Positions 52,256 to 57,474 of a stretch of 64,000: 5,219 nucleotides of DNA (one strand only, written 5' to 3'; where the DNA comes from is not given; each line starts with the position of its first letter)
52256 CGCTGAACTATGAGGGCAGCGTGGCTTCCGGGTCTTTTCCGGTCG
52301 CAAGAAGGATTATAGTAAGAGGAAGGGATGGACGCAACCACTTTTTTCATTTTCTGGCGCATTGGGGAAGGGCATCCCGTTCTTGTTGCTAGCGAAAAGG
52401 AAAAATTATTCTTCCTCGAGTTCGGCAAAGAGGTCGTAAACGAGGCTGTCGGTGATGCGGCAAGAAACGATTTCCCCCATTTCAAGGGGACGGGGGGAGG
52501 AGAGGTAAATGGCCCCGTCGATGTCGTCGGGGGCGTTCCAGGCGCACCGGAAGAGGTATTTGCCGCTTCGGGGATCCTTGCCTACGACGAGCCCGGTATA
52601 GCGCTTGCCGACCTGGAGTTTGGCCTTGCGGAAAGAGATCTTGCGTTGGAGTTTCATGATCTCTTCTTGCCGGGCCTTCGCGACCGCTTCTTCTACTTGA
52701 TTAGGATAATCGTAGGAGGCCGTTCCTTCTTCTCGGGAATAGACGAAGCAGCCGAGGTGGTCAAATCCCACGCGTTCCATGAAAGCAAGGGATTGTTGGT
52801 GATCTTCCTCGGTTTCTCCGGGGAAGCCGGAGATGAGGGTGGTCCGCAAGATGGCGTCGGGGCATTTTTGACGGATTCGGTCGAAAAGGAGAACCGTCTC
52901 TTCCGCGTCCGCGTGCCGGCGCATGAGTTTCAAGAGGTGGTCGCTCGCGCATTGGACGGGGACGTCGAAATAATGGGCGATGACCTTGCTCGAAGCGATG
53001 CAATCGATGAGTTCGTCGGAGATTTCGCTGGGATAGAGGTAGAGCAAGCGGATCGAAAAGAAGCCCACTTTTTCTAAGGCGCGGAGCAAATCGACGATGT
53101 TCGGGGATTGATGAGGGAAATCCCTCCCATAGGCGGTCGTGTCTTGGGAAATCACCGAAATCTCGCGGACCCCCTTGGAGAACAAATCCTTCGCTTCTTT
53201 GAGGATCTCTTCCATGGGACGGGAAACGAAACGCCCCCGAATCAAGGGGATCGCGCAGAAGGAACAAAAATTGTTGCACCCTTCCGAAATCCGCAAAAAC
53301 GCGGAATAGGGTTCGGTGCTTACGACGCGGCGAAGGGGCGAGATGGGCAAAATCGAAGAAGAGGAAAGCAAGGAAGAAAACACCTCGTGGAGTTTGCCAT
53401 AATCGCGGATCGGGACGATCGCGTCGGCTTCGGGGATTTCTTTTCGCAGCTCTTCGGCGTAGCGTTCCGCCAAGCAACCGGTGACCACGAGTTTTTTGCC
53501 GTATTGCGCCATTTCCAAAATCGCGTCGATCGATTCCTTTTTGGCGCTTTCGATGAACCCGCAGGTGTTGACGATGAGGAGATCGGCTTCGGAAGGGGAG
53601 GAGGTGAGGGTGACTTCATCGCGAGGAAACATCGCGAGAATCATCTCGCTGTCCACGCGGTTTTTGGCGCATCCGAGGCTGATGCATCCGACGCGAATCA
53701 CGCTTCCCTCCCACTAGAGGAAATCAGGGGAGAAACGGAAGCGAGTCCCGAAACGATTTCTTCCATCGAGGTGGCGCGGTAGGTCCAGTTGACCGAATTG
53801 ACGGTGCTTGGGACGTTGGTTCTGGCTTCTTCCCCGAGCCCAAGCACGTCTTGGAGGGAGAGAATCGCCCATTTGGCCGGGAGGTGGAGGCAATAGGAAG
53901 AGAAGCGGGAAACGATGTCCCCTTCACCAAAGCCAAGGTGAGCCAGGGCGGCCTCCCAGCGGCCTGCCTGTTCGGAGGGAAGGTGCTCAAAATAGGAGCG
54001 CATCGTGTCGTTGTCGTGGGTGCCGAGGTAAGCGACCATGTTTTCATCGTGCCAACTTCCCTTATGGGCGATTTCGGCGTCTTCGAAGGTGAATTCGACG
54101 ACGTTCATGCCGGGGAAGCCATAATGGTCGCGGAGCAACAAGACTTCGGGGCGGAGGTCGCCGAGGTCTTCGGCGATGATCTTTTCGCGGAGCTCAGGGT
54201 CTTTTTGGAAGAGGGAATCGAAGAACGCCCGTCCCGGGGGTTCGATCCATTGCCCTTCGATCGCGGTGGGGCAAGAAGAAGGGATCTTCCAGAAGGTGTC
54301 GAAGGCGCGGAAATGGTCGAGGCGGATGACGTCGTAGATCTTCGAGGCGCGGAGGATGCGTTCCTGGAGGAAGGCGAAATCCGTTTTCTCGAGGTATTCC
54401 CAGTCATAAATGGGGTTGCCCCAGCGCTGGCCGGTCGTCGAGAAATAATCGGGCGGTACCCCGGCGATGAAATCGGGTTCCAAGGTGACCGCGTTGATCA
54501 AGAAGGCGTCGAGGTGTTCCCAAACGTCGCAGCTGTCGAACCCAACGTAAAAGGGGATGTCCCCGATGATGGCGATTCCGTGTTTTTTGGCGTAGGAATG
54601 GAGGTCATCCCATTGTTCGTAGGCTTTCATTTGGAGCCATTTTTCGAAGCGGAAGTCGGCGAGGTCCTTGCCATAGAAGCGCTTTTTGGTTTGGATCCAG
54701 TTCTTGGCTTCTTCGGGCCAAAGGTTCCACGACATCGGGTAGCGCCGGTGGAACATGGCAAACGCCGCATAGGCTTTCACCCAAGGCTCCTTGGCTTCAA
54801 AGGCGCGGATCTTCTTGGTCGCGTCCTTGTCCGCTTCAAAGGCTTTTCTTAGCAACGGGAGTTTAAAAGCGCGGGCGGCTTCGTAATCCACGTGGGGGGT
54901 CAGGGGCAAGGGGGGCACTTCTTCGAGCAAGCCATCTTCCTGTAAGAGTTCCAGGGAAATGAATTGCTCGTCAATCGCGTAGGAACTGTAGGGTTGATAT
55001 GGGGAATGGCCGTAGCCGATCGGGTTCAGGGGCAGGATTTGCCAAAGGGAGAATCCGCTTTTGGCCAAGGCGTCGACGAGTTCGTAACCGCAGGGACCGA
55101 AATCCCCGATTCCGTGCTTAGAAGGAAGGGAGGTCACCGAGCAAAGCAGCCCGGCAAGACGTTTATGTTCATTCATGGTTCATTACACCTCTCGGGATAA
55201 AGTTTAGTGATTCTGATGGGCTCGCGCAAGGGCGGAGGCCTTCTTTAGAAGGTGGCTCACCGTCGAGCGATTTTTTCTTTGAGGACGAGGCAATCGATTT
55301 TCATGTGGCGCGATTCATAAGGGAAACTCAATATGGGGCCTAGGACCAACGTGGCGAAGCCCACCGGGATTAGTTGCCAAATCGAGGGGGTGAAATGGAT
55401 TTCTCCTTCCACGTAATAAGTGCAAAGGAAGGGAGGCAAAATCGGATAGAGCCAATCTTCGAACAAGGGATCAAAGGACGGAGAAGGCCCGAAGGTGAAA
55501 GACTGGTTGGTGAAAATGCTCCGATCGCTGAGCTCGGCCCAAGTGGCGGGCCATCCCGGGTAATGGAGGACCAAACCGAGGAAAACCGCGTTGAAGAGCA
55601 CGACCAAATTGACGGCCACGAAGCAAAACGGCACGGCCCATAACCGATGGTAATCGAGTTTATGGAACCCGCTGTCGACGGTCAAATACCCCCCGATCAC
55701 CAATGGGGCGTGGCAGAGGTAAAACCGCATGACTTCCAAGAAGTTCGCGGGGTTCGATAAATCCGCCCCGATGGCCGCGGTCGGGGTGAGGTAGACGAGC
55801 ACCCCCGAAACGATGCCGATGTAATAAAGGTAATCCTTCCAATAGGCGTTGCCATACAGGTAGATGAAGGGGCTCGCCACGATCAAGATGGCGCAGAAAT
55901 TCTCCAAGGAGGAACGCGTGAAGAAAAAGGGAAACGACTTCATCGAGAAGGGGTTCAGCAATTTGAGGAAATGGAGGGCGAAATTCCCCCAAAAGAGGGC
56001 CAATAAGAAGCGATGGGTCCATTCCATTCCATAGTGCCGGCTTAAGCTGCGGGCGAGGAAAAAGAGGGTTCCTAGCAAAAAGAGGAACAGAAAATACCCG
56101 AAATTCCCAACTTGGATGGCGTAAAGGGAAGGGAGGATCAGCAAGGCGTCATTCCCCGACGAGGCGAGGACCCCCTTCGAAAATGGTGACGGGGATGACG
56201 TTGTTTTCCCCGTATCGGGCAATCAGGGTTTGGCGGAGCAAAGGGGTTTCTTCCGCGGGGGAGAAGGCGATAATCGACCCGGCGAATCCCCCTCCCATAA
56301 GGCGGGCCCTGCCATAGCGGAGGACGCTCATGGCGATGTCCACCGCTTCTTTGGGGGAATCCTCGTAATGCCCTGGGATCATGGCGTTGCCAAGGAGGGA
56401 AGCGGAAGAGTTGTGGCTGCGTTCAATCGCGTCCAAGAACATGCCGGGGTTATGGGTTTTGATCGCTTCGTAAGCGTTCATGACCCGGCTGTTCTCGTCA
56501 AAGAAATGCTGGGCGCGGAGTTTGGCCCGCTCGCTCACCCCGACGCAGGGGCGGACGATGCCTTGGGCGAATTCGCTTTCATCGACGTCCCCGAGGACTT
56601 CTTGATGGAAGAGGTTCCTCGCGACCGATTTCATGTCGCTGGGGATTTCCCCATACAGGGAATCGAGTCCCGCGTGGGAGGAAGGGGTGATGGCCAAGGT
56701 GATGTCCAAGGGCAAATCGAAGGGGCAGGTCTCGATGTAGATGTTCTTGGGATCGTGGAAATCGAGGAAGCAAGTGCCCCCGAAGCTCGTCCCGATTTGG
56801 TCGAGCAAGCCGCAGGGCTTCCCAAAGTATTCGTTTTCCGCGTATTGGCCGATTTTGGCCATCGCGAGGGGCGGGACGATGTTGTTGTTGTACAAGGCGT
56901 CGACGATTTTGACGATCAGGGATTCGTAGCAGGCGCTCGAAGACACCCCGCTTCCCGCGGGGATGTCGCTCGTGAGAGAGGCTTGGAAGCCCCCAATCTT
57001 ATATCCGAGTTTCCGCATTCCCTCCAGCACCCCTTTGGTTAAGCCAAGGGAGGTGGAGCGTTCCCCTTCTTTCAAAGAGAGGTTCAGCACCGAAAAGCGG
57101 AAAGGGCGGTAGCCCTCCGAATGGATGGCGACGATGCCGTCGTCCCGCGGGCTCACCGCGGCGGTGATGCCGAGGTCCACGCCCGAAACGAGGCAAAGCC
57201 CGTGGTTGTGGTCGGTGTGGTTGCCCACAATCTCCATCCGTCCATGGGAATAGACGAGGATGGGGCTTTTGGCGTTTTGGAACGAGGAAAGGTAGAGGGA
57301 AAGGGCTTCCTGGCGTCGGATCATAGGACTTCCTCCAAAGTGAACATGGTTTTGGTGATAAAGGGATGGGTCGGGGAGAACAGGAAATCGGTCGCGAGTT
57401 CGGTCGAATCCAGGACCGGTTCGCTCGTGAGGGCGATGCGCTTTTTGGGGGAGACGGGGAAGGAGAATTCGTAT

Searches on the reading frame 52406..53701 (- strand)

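Call 74: search_protein_families(library=pfam, proteins=[window:52406-53701:-], max_evalue=0.00001)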
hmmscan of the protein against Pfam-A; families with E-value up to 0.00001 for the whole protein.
window:52406-53701:- (431 aa): 3 families
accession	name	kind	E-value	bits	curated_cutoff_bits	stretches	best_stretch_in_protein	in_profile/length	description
PF00919.26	UPF0004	-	7.3e-25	87.3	27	1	4-96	2-97/98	Uncharacterized protein family UPF0004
PF04055.27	Radical_SAM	-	1e-21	78.3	29.5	1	138-307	3-165/166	Radical SAM superfamily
PF18693.7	TRAM_2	-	2.2e-10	41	27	1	364-428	1-62/63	TRAM domain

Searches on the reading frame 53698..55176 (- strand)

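Call 74: search_protein_families(library=pfam, proteins=[window:53698-55176:-], max_evalue=0.00001)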
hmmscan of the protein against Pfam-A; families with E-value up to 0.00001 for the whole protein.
window:53698-55176:- (492 aa): 1 family
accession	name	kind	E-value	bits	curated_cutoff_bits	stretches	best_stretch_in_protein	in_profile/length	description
PF02446.23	Glyco_hydro_77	-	2.1e-136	455.9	25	1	13-469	2-460/465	4-alpha-glucanotransferase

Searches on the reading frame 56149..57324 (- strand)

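Call 74: search_protein_families(library=pfam, proteins=[window:56149-57324:-], max_evalue=0.00001)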
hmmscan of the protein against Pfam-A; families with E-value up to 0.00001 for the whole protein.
window:56149-57324:- (391 aa): 2 families
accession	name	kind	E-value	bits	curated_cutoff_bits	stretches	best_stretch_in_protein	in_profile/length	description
PF00288.32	GHMP_kinases_N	-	4.4e-13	49.7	22.3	1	97-183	4-87/87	GHMP kinases N terminal domain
PF10509.15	GalKase_gal_bdg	-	2.8e-11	43.3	23.1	1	14-59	6-49/49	Galactokinase galactose-binding signature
